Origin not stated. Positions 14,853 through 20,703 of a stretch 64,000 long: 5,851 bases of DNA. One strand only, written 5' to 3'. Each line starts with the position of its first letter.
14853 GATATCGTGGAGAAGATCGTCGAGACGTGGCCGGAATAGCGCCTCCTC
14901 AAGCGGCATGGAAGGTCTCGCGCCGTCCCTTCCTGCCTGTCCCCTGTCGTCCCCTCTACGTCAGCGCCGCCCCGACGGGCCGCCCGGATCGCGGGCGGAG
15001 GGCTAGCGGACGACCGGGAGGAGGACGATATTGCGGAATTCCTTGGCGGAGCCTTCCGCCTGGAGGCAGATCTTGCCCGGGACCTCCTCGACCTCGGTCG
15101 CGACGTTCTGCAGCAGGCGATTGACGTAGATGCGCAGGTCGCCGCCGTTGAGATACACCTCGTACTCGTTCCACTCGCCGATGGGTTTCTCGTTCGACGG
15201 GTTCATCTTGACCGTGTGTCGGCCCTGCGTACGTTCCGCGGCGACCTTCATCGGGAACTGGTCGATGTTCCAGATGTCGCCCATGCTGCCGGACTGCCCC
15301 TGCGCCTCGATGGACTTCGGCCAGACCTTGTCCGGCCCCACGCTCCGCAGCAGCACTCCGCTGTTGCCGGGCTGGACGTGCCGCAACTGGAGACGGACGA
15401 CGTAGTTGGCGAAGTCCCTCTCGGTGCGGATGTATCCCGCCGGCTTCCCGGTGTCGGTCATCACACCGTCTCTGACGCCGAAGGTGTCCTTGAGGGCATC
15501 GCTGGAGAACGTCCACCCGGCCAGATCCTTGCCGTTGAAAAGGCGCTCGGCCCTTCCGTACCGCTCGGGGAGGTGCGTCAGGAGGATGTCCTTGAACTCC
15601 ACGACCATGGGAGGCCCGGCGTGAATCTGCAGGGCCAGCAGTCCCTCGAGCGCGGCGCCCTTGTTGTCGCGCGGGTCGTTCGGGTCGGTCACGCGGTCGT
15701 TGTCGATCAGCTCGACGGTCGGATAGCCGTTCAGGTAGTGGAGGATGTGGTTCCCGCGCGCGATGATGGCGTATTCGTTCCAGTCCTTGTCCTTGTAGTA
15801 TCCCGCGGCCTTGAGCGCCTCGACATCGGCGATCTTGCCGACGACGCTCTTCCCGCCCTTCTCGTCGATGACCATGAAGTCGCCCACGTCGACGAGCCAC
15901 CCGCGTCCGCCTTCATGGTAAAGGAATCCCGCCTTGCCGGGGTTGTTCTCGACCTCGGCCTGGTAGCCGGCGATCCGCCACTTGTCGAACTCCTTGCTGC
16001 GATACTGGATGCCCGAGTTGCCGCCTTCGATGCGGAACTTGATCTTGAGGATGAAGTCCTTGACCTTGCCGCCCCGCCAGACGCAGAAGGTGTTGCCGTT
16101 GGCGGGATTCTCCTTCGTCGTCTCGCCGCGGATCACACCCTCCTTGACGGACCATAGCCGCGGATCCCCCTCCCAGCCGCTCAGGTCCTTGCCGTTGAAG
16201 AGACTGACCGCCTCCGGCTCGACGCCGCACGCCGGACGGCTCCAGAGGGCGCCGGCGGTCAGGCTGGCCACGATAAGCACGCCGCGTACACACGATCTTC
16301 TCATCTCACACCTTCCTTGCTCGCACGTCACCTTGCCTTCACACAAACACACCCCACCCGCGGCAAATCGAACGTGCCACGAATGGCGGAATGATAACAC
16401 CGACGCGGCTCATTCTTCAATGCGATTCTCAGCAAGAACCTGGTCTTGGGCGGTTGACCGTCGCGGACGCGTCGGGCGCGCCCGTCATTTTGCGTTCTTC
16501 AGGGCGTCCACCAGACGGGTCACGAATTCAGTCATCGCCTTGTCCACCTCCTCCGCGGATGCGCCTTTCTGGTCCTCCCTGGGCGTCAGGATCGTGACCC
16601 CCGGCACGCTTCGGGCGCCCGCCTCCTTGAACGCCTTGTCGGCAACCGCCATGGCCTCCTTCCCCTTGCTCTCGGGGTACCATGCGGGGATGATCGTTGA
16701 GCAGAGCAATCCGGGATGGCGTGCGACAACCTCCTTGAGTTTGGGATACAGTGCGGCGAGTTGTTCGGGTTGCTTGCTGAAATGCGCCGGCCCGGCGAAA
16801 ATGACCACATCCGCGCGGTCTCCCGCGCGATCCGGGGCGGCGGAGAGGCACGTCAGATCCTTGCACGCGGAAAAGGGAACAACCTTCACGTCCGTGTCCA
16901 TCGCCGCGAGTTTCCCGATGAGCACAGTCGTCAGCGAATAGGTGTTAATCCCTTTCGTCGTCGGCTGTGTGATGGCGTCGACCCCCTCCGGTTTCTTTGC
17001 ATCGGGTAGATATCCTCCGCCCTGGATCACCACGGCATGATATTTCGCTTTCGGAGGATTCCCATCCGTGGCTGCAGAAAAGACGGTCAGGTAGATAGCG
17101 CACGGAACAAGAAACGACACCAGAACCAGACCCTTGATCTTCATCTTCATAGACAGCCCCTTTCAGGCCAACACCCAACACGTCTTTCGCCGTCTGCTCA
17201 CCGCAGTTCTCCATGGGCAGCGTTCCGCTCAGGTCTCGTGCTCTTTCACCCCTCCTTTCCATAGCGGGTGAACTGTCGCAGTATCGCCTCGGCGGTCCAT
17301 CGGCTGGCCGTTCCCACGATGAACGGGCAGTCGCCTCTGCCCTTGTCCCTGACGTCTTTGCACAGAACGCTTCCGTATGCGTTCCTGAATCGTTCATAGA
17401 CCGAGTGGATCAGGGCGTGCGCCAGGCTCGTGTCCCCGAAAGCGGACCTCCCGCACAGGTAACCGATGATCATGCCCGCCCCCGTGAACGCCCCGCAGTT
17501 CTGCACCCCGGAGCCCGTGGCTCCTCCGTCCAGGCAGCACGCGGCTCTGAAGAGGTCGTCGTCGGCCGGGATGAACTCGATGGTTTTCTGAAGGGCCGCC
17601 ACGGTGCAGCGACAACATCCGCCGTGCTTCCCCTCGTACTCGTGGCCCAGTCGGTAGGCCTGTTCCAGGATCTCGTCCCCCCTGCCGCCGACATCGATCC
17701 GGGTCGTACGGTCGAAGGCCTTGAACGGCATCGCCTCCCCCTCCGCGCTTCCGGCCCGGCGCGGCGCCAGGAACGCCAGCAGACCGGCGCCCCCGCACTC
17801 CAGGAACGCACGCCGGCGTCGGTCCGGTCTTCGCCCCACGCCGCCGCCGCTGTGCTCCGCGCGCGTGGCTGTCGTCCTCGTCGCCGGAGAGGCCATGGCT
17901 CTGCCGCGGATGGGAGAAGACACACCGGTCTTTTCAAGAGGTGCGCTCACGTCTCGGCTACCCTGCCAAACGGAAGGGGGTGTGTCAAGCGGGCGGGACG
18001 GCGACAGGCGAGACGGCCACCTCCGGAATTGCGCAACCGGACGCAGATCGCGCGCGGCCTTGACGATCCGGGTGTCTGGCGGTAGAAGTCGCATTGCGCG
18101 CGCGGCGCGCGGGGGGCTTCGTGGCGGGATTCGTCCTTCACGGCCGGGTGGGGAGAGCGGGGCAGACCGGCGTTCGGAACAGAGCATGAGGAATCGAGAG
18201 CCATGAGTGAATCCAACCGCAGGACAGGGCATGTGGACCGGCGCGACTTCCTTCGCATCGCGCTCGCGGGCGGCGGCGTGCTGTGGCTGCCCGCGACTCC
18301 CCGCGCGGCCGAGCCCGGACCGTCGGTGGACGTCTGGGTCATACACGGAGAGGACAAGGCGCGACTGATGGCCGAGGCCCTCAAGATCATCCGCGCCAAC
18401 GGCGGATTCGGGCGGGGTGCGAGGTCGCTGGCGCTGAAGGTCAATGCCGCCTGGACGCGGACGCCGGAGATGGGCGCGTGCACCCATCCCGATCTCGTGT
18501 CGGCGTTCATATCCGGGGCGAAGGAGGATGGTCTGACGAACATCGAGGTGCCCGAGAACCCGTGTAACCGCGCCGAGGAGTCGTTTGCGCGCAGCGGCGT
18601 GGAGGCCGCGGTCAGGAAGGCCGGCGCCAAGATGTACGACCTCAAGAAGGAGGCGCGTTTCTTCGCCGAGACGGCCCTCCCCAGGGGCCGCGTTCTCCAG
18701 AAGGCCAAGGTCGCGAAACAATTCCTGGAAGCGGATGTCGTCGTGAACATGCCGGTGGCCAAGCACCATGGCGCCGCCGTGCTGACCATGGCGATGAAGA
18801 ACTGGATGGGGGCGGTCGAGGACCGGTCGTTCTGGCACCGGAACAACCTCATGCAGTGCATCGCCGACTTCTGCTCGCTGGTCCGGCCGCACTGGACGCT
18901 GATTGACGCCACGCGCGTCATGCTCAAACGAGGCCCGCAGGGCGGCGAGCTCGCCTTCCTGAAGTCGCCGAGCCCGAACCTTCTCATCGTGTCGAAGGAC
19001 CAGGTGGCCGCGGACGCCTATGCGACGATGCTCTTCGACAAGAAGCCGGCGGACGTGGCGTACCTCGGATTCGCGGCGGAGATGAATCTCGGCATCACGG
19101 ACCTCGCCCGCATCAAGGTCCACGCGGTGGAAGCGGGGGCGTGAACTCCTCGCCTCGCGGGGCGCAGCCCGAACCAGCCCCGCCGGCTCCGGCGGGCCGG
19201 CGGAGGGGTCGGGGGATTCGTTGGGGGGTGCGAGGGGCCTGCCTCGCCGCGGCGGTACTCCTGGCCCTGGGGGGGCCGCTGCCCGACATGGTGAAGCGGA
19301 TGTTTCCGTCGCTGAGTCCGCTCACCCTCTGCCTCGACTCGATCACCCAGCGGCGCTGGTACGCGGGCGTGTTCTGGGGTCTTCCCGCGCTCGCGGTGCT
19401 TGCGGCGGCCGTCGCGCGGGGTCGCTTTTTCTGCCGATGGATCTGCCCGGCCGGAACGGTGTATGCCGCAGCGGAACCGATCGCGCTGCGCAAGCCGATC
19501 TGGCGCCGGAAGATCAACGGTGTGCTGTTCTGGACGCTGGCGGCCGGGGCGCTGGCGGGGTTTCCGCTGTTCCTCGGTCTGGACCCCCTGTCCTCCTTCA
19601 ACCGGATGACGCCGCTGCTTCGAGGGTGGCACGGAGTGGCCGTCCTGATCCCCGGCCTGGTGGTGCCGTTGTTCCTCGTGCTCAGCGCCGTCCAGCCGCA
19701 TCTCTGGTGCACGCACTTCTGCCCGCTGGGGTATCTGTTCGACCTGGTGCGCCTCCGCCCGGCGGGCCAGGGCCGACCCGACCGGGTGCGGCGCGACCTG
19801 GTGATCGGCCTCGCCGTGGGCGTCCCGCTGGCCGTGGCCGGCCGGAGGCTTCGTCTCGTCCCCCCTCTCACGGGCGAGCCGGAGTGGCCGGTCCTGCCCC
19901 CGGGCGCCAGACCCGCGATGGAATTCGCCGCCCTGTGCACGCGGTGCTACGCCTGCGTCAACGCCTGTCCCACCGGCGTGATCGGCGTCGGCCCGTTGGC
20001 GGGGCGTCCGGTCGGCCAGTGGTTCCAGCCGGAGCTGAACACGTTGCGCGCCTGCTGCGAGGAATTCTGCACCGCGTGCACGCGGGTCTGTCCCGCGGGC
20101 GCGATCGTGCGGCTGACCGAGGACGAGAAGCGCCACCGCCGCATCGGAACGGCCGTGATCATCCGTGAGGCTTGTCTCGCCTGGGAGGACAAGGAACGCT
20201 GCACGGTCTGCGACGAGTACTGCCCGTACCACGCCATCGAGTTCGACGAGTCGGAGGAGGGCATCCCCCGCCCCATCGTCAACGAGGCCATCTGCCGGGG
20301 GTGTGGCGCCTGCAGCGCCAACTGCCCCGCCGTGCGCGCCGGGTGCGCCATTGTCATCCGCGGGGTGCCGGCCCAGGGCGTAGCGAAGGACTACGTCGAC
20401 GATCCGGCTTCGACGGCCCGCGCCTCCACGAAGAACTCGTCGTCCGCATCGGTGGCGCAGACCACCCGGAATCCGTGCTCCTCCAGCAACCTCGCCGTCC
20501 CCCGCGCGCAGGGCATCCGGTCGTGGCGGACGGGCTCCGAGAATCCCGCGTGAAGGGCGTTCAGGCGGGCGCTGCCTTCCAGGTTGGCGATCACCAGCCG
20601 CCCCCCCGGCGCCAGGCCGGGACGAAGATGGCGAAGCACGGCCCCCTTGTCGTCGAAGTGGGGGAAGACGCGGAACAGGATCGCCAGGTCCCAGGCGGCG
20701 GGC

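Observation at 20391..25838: NikR-linked metal-uptake operon that uses a prepilin-type protein and a surface protein instead of a TonB receptor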

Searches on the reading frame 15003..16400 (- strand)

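Call 57: search_protein_families(library=pfam, proteins=[window:15003-16400:-], max_evalue=0.0001)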
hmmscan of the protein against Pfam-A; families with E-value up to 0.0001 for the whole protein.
window:15003-16400:- (465 aa): 1 family
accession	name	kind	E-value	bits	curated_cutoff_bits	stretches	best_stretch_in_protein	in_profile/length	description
PF06439.18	3keto-disac_hyd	-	5.7e-66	222.6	26.8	2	64-273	2-185/187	3-keto-disaccharide hydrolase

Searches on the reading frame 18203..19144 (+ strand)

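Call 4: search_protein_families(library=pfam, proteins=[window:18203-19144:+], max_evalue=0.01)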
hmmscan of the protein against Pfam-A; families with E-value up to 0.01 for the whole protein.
window:18203-19144:+ (313 aa): 1 family
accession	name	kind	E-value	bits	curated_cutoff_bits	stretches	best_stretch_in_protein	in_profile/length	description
PF04015.17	DUF362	-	1.8e-45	155.9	24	1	77-275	2-199/200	Domain of unknown function (DUF362)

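Call 5: search_protein_families(library=ncbifam, proteins=[window:18203-19144:+], max_evalue=0.01)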
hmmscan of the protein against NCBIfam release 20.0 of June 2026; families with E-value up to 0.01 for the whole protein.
window:18203-19144:+ (313 aa): 1 family
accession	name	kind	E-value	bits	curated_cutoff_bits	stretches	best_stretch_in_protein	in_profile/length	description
NF052623.1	Npun_F2552_fam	equivalog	3.8e-10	39.7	500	1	162-306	120-266/314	Npun_F2552 family protein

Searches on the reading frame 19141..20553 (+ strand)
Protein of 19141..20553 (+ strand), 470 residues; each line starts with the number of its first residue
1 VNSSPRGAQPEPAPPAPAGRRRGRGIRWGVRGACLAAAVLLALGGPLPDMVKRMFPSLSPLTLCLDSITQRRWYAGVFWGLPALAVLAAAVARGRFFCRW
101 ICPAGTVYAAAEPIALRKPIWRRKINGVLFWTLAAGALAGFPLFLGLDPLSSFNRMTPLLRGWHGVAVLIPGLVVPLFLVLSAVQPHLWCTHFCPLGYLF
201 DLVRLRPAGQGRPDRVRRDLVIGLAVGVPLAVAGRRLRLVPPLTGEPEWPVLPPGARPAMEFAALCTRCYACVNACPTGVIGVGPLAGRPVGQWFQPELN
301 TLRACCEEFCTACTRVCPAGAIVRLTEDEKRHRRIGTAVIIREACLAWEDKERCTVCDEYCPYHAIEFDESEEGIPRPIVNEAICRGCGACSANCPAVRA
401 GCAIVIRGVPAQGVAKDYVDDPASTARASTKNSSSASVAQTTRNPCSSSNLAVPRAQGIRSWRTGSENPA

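Call 4: search_protein_families(library=pfam, proteins=[window:19141-20553:+], max_evalue=0.01)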
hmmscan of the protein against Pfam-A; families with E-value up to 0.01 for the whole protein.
window:19141-20553:+ (470 aa): 11 families
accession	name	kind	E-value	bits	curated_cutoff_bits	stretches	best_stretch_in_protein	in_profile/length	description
PF12838.12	Fer4_7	-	3.5e-12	47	27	2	353-397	4-50/52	4Fe-4S dicluster domain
PF12801.12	Fer4_5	-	8e-11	42.2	22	2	76-112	2-38/48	4Fe-4S binding domain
PF13187.11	Fer4_9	-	2.2e-10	40.8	27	2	266-322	2-52/52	4Fe-4S dicluster domain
PF00037.32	Fer4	-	1.5e-09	37.7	21.1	1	265-281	7-23/24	4Fe-4S binding domain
PF13237.11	Fer4_10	-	6.7e-08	32.8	25.5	2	378-410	2-22/53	4Fe-4S dicluster domain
PF12837.12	Fer4_6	-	2.8e-06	27.4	25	1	264-281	7-24/24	4Fe-4S binding domain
PF12797.12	Fer4_2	-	6e-05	23.2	24.5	2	376-397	1-22/22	4Fe-4S binding domain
PF13484.11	Fer4_16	-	9.2e-05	23.6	30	0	310-363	5-65/66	4Fe-4S double cluster binding domain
PF13183.11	Fer4_8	-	0.0013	19.7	27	0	262-280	50-68/68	4Fe-4S dicluster domain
PF12798.12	Fer4_3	-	0.0015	19.7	27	0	266-279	1-14/15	4Fe-4S binding domain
PF12800.12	Fer4_4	-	0.0021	18.7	24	1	265-279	3-17/17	4Fe-4S binding domain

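Call 5: search_protein_families(library=ncbifam, proteins=[window:19141-20553:+], max_evalue=0.01)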
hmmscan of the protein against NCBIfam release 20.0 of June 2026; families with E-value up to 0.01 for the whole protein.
window:19141-20553:+ (470 aa): 27 families (the best 25 are shown)
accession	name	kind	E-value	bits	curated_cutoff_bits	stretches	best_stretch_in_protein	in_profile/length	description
NF007012.0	PRK09476.1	equivalog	1.9e-17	63.3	269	1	250-438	45-239/254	ferredoxin-type protein NapG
TIGR00397.1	mauM_napG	subfamily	2e-14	53.6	178.85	1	251-407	40-199/213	MauM/NapG family ferredoxin-type protein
TIGR00402.1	napF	equivalog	2.1e-14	53.7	102.2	1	253-397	24-145/149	ferredoxin-type protein NapF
NF007013.0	PRK09477.1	equivalog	1.2e-09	37.7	234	1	84-203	91-210/286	quinol dehydrogenase ferredoxin subunit NapH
TIGR02163.1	napH_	subfamily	3.3e-09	36.7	213.05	1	87-203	71-187/255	NapH/MauN family ferredoxin-type protein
NF040864.1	HgcB_ferredoxin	equivalog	3.5e-06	26.8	99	1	353-397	18-58/93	mercury methylation ferredoxin HgcB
NF042909.1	FMH_DH_FwdF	exception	7.1e-06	25.4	375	1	349-397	257-308/336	tungsten-dependent formylmethanofuran dehydrogenase subunit FwdF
NF038196.1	ferrodoxin_EFR1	subfamily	9.8e-06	25.8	75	0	261-284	209-232/242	EFR1 family ferrodoxin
NF041836.1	rnfB_Methano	equivalog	2.3e-05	24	445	1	263-368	170-264/265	Rnf electron transport complex subunit RnfB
NF040770.1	hetero_SS_HdrA2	exception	2.4e-05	22.6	1100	1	349-397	577-620/777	CoB-CoM heterodisulfide reductase HdrA2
TIGR02179.1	PorD_KorD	subfamily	4e-05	23.6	60.05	1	352-397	28-69/78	2-oxoacid:acceptor oxidoreductase, delta subunit, pyruvate/2-ketoisovalerate family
NF007203.0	PRK09624.1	equivalog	4.2e-05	23.7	171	1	352-397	54-95/105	pyuvate ferredoxin oxidoreductase subunit delta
NF045874.1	Vhu_polyferre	exception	4.2e-05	22.4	600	1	264-331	292-354/381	F420-non-reducing hydrogenase associated-polyferredoxin VhuB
NF005503.0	PRK07118.1-2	equivalog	7.6e-05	22.1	252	1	264-364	167-261/292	RnfABCDGE type electron transport complex subunit B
NF045790.1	OxalOxreddelta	equivalog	8.9e-05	21.8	230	1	340-397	251-303/316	oxalate oxidoreductase subunit delta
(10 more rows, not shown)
